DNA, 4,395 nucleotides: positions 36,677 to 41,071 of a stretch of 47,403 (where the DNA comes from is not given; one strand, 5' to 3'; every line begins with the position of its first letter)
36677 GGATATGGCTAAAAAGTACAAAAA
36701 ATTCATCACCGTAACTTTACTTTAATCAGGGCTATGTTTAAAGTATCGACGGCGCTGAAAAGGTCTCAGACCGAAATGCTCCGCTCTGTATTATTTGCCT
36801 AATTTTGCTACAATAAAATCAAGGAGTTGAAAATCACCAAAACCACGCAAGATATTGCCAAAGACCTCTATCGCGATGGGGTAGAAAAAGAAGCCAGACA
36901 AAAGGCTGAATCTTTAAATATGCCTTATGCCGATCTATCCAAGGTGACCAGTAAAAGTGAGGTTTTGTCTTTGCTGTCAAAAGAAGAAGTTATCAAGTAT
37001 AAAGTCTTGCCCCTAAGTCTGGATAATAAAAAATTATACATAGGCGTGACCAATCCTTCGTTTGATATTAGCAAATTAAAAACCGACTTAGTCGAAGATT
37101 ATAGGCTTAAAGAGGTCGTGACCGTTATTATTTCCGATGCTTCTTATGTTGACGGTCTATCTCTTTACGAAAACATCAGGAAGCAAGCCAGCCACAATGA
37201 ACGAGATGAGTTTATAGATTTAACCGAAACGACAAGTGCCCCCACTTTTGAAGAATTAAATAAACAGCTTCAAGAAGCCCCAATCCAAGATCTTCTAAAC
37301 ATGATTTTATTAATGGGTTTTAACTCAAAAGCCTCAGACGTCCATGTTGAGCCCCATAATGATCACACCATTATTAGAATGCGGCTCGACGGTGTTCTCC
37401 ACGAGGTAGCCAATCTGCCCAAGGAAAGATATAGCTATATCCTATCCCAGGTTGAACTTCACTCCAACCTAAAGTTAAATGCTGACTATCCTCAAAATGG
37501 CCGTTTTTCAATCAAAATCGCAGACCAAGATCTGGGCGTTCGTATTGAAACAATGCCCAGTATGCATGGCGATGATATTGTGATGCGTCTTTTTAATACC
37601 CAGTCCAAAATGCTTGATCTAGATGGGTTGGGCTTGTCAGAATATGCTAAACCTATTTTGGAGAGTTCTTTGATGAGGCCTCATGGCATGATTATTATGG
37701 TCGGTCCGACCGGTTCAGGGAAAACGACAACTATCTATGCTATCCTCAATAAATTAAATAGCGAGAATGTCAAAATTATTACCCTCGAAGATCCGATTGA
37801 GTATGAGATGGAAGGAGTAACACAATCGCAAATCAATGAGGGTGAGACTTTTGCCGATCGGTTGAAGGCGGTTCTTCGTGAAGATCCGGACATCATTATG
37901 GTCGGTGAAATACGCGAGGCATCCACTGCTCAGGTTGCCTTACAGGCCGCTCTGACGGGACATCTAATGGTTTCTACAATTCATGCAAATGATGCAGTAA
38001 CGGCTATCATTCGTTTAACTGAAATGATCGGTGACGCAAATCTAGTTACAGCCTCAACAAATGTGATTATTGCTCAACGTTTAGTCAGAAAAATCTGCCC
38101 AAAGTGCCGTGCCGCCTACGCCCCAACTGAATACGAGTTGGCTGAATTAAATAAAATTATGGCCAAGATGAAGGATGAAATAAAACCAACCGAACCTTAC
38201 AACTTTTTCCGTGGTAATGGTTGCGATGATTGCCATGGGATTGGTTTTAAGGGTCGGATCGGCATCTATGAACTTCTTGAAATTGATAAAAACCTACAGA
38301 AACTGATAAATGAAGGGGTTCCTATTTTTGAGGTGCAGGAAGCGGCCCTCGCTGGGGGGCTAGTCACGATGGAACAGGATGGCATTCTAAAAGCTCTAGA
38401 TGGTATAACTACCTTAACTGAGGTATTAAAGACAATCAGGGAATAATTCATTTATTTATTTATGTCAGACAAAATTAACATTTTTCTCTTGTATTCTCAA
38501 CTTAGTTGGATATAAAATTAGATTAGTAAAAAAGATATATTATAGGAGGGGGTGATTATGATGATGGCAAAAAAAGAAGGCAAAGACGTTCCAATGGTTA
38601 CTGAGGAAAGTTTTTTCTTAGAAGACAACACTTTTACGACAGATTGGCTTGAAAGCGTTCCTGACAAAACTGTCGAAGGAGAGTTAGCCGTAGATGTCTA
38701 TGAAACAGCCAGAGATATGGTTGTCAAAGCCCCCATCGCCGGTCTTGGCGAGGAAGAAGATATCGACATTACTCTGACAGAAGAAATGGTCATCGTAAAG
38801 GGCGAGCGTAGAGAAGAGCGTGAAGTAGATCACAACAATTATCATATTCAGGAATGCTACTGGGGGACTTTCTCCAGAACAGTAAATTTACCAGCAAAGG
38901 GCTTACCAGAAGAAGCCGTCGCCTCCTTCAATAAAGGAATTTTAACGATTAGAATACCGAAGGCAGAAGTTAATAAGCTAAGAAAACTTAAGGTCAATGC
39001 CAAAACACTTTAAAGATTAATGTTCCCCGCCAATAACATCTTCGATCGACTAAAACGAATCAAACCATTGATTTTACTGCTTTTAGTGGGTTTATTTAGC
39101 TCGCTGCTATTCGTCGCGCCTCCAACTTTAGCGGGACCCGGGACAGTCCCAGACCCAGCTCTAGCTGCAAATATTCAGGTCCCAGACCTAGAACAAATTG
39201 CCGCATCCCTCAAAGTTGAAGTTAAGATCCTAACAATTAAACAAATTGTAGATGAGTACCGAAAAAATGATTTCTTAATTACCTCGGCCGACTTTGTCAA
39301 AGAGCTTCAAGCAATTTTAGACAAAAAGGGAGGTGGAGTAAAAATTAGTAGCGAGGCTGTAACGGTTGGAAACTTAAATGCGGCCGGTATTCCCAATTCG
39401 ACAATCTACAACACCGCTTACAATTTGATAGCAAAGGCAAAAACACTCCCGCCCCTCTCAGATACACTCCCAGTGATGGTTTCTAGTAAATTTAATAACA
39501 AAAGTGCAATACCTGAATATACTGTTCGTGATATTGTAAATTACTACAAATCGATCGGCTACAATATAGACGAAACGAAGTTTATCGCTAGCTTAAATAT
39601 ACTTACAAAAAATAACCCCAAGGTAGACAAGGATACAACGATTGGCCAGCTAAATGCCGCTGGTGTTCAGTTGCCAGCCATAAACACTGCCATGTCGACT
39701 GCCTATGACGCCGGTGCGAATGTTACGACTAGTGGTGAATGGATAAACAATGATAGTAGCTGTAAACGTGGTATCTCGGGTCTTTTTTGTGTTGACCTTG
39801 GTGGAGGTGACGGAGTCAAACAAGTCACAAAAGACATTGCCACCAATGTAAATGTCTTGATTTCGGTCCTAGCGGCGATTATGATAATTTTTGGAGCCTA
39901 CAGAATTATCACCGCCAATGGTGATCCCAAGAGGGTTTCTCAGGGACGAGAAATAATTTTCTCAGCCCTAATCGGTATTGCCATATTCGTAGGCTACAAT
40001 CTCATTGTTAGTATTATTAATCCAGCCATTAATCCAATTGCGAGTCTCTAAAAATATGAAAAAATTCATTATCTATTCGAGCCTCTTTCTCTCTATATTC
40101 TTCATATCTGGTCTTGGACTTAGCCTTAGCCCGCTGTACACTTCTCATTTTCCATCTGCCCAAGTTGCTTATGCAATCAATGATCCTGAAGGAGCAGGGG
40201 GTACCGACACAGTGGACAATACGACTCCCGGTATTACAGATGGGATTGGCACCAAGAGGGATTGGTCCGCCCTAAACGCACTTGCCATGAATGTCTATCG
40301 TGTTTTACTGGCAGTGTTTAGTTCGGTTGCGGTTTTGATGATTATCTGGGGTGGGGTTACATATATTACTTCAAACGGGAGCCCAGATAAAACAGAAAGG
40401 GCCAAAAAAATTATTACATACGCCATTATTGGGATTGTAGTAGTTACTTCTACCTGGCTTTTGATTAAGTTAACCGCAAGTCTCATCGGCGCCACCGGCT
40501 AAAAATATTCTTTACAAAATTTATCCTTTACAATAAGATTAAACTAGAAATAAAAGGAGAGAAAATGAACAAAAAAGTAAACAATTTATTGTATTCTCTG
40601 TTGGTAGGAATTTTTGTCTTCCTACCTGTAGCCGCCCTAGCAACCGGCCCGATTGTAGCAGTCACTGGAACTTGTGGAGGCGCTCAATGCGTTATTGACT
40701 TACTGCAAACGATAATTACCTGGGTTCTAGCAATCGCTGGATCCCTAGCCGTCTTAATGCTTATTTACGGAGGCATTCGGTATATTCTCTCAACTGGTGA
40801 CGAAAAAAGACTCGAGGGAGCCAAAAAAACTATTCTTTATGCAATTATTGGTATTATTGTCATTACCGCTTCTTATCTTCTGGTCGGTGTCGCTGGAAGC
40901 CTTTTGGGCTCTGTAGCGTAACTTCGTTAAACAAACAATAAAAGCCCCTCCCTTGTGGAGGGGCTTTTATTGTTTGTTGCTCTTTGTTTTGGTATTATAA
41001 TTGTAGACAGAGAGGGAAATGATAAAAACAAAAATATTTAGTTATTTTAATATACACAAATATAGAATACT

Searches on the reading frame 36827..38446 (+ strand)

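Call 15: search_protein_families(library=pfam, proteins=[window:36827-38446:+], max_evalue=0.001)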
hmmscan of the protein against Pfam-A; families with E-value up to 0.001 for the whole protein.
window:36827-38446:+ (539 aa): 7 families
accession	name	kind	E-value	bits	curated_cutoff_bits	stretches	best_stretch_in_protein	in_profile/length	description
PF00437.27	T2SSE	-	6.5e-111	371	24.9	1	148-534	3-369/370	Type II/IV secretion system protein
PF05157.20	MshEN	-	3.1e-06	27.5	23.1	1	30-79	1-49/90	MshEN domain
PF00004.35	AAA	-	6.6e-05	23.8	21.2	1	289-369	1-73/131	ATPase family associated with various cellular activities (AAA)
PF20720.3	nSTAND3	-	8e-05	22.8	27.2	1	284-325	15-56/155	Novel STAND NTPase 3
PF13173.12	AAA_14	-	9.7e-05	22.8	27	1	288-374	4-83/129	AAA domain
PF13401.12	AAA_22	-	0.00016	22.4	27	1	286-319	5-38/130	AAA domain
PF12775.13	AAA_7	-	0.00017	21.6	25.8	1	281-320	28-67/181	P-loop containing dynein motor region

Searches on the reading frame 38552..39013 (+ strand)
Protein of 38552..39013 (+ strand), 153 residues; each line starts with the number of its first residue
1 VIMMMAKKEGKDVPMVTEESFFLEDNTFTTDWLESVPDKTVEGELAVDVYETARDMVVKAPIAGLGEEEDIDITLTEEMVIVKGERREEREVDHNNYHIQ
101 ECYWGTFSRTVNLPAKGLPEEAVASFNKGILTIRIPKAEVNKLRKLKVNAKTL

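Call 15: search_protein_families(library=pfam, proteins=[window:38552-39013:+], max_evalue=0.001)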
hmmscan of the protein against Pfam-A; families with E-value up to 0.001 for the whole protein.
window:38552-39013:+ (153 aa): 1 family
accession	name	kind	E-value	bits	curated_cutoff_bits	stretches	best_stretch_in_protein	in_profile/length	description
PF00011.27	HSP20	-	1e-14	54.9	20.8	1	51-145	4-98/102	Hsp20/alpha crystallin family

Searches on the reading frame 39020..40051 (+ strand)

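Call 15: search_protein_families(library=pfam, proteins=[window:39020-40051:+], max_evalue=0.001)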
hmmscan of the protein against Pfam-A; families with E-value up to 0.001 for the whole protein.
window:39020-40051:+ (343 aa): 1 family
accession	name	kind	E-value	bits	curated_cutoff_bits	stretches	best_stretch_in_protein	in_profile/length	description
PF18895.5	T4SS_pilin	-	1.3e-05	25.6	26.6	1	263-333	2-71/71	Type IV secretion system pilin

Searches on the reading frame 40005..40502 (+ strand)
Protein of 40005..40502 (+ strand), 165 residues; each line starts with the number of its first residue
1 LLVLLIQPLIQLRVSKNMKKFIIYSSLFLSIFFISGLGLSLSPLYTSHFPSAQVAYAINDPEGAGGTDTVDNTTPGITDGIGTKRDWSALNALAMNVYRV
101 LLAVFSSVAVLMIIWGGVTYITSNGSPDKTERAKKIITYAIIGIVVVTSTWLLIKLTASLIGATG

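Call 15: search_protein_families(library=pfam, proteins=[window:40005-40502:+], max_evalue=0.001)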
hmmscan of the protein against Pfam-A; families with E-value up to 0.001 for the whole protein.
window:40005-40502:+ (165 aa): 1 family
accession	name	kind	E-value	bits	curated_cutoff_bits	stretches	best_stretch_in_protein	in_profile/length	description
PF18895.5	T4SS_pilin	-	4.8e-12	46.2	26.6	1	90-155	5-69/71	Type IV secretion system pilin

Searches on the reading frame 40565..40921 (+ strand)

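Call 15: search_protein_families(library=pfam, proteins=[window:40565-40921:+], max_evalue=0.001)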
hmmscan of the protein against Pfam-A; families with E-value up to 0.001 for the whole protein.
window:40565-40921:+ (118 aa): 1 family
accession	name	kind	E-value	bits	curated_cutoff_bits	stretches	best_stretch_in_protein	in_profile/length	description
PF18895.5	T4SS_pilin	-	3.3e-12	46.7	26.6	1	46-109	8-70/71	Type IV secretion system pilin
